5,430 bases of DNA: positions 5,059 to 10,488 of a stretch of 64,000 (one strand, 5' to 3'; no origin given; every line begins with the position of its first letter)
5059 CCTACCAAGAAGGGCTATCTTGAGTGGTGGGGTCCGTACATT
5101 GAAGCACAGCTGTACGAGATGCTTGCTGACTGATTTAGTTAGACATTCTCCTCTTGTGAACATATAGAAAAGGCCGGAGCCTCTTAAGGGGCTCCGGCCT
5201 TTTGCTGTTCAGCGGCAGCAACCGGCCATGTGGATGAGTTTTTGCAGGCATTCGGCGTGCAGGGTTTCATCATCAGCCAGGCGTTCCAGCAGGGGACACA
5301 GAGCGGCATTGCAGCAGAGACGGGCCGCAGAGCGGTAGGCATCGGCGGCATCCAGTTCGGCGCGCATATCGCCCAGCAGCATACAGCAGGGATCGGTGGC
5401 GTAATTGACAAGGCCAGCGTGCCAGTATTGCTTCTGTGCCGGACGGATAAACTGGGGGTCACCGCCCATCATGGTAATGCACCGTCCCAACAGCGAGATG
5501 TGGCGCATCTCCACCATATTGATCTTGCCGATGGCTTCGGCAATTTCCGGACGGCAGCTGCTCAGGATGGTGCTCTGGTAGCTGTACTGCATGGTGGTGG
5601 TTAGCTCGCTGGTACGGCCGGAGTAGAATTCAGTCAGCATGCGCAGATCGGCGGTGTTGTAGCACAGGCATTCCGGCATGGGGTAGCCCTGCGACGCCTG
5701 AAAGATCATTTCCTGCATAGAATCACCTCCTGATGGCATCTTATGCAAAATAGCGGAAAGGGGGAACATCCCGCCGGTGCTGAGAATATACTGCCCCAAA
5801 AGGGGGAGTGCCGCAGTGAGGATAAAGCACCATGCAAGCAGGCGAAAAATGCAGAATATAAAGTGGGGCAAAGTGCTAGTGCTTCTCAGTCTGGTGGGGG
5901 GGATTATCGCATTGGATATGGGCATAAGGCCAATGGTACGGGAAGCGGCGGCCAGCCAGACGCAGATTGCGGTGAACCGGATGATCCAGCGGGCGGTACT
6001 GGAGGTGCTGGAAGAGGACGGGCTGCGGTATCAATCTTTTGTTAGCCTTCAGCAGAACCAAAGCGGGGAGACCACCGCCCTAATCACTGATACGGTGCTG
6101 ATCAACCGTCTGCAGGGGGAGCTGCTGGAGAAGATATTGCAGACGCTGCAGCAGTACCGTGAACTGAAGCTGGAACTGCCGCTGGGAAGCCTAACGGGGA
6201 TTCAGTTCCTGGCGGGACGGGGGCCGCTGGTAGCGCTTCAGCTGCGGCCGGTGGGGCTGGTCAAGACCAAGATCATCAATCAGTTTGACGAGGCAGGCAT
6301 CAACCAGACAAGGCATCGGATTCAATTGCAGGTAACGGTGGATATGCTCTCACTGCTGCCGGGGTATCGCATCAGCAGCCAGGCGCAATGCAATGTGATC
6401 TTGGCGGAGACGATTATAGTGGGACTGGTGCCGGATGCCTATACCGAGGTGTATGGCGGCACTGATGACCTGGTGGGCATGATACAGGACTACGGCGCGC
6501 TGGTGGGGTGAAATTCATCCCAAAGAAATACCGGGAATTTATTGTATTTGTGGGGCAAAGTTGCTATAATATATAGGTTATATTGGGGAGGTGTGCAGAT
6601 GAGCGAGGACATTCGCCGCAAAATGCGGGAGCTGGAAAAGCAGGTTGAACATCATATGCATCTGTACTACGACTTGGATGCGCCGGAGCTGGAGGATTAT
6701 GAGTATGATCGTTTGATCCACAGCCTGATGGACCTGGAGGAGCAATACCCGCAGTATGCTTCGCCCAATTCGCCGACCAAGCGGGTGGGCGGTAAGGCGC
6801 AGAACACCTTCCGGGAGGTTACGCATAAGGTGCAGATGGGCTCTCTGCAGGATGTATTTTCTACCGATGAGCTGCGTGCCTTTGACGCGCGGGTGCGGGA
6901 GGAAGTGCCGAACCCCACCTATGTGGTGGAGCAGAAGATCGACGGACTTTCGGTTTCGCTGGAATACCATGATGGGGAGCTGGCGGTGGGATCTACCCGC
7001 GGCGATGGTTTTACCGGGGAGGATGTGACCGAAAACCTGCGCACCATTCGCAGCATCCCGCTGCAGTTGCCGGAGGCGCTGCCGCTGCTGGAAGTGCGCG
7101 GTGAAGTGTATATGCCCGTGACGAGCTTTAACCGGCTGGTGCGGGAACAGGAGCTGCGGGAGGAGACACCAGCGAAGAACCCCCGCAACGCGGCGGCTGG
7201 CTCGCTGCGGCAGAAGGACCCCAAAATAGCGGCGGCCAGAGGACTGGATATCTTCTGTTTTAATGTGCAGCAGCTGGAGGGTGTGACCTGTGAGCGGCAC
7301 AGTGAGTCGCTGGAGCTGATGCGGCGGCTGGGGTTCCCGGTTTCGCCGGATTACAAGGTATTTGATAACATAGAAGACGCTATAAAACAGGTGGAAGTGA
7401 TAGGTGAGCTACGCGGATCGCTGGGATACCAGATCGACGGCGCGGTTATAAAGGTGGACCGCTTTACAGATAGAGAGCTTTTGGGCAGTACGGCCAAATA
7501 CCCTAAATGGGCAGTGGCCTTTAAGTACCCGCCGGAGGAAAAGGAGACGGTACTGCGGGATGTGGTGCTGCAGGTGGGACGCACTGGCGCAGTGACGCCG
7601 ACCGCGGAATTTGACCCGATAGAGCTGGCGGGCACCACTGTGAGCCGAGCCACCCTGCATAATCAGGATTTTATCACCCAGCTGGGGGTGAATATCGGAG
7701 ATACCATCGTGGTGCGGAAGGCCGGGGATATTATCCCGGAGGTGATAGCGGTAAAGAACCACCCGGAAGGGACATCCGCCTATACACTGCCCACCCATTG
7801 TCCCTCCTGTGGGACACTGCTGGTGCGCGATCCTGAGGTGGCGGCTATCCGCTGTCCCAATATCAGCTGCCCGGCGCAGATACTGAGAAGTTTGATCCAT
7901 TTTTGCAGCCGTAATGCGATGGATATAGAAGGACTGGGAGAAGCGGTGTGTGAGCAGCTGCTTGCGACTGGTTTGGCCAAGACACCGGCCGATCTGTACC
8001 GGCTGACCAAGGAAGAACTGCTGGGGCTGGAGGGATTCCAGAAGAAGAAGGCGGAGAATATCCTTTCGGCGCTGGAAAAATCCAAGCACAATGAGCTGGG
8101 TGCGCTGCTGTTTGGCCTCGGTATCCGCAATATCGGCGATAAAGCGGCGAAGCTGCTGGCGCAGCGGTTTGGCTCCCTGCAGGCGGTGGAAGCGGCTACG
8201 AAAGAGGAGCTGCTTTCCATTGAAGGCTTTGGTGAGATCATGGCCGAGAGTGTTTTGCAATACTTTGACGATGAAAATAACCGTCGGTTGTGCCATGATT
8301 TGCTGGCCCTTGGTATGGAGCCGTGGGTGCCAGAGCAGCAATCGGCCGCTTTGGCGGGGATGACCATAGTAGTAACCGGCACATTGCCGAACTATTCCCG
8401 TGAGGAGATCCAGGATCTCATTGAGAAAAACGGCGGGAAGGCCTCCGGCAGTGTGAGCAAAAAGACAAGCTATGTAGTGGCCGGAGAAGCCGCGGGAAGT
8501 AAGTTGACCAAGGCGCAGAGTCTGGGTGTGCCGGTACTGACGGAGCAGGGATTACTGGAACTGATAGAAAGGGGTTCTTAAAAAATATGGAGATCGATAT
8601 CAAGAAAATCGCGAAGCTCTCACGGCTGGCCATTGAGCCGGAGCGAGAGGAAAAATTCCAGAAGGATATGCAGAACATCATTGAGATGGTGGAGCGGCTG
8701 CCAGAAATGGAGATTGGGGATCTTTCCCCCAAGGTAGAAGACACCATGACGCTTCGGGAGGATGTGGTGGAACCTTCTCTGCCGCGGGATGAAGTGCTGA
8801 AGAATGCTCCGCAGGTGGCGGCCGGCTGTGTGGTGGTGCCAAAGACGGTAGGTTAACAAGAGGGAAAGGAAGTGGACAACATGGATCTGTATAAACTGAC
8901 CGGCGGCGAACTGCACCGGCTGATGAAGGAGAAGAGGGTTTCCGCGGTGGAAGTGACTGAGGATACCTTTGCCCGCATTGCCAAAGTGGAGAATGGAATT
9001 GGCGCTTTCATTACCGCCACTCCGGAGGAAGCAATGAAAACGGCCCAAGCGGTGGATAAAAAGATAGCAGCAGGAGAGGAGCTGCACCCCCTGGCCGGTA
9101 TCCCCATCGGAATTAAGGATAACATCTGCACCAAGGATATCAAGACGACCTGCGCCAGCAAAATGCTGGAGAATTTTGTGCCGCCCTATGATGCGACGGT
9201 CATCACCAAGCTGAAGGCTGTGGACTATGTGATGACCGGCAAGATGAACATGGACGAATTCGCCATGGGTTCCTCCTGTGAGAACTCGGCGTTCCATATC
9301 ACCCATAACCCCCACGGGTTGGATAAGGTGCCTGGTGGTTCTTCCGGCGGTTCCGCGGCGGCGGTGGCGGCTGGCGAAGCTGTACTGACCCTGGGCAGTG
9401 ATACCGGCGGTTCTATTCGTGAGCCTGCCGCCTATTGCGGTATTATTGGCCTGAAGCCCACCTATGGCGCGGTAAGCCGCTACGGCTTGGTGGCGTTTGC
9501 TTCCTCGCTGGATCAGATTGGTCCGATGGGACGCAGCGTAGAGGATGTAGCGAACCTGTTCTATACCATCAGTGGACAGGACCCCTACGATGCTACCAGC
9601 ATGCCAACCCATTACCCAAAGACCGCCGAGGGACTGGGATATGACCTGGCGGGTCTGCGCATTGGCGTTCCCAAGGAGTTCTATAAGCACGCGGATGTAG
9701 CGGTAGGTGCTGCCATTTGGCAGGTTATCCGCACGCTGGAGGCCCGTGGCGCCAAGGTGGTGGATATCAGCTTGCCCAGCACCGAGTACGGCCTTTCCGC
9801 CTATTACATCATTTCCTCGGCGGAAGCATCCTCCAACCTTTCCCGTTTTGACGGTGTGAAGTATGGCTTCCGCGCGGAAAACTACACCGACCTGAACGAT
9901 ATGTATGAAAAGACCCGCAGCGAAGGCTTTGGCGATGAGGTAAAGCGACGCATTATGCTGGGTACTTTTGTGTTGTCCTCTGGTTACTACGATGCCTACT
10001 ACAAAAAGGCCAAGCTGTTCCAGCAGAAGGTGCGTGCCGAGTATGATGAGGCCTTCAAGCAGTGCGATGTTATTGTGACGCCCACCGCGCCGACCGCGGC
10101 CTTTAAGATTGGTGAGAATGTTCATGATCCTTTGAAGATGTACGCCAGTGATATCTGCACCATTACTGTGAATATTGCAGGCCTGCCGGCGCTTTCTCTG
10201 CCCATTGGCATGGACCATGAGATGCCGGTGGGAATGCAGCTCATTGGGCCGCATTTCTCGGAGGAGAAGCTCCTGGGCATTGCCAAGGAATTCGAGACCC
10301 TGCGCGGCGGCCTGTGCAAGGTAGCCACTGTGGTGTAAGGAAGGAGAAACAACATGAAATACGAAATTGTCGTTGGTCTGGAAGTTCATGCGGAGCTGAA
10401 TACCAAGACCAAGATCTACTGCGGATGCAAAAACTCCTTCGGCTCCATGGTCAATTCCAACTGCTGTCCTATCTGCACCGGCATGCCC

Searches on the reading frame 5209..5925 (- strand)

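Call 32: search_protein_families(library=pfam, proteins=[window:5209-5925:-], max_evalue=0.001)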
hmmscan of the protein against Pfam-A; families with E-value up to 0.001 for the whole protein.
window:5209-5925:- (238 aa): 1 family
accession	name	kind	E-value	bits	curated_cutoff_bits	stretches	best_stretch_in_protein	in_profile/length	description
PF02915.23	Rubrerythrin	-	7.2e-05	23.6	22.8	1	105-230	8-136/137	Rubrerythrin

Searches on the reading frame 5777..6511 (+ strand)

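Call 32: search_protein_families(library=pfam, proteins=[window:5777-6511:+], max_evalue=0.001)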
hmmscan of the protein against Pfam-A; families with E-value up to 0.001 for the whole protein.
window:5777-6511:+ (244 aa): 1 family
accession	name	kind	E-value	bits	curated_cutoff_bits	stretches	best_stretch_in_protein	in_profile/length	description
PF09560.15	Spore_YunB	-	2.8e-27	95.1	25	1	132-220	2-90/91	Sporulation protein YunB (Spo_YunB)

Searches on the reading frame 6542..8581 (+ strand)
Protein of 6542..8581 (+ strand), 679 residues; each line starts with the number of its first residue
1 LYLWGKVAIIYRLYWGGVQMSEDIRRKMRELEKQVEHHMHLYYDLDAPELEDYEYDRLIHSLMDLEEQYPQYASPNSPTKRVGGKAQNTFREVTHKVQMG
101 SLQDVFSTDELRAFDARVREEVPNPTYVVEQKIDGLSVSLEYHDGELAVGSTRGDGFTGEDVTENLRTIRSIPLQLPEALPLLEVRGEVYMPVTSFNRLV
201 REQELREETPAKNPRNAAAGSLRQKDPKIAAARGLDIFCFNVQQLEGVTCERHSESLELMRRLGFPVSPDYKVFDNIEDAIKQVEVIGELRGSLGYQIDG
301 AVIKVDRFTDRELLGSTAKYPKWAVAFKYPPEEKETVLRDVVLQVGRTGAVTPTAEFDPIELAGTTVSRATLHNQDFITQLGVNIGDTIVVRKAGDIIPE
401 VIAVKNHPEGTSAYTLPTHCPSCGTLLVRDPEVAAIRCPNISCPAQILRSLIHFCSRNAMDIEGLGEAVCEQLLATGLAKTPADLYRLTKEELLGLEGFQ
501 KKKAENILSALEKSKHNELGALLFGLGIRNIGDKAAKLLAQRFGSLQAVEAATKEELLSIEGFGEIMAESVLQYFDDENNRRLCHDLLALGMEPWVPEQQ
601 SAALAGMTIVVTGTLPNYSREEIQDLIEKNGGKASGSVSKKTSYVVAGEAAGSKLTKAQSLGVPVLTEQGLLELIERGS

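Call 23: search_protein_families(library=pfam, proteins=[window:6542-8581:+], max_evalue=0.001)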
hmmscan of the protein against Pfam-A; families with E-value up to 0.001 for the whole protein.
window:6542-8581:+ (679 aa): 11 families
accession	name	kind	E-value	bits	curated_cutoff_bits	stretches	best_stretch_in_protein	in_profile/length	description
PF01653.23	DNA_ligase_aden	-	4.2e-83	279.2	27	1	88-332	2-253/253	NAD-dependent DNA ligase adenylation domain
PF03120.22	DNA_ligase_OB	-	1.5e-31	108.5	32.9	1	335-407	1-73/79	NAD-dependent DNA ligase OB-fold domain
PF12826.13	HHH_2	-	2.4e-22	79.3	27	1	522-583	2-63/64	Helix-hairpin-helix motif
PF00533.33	BRCT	-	2.1e-18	66.8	21.3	1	604-675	6-78/78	BRCA1 C Terminus (BRCT) domain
PF14520.12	HHH_5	-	1.1e-15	58.3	27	2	460-513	5-57/57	Helix-hairpin-helix domain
PF12738.14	PTCB-BRCT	-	1.1e-10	41.7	22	1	607-667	1-60/63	twin BRCT domain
PF03119.21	DNA_ligase_ZBD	-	2.1e-10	40.7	25.8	1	419-445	1-27/27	NAD-dependent DNA ligase C4 zinc finger domain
PF22745.1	Nlig-Ia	-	6e-09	36.9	27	1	28-75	6-53/92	DNA ligase-like, N-terminal NAD+-binding domain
PF16589.12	BRCT_2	-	1.8e-07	31.8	27.3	1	604-676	3-75/86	BRCT domain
PF00633.29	HHH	-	2e-06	27.8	24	1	545-574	1-30/30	Helix-hairpin-helix motif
PF09414.15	RNA_ligase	-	0.00085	19.9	27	0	126-306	2-158/171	RNA ligase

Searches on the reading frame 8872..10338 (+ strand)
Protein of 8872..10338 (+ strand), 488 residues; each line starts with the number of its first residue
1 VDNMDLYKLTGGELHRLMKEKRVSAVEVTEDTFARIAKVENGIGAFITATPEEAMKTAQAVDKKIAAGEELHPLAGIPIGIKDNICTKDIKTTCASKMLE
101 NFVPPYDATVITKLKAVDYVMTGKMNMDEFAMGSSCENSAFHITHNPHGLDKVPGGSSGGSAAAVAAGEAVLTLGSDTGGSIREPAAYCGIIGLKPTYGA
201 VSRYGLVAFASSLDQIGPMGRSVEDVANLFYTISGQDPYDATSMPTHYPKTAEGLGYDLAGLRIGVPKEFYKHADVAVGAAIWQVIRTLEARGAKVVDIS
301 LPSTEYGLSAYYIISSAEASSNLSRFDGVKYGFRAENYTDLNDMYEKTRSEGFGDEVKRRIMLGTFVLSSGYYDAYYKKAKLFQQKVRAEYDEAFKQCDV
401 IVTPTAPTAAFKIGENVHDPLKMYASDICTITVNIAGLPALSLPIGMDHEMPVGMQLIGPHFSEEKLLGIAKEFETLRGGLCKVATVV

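Call 62: search_protein_families(library=pfam, proteins=[window:8872-10338:+], max_evalue=0.00001)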
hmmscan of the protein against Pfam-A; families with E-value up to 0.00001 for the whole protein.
window:8872-10338:+ (488 aa): 1 family
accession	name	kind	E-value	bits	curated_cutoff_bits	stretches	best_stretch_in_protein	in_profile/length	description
PF01425.27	Amidase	-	1.9e-156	522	27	1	27-468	1-445/445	Amidase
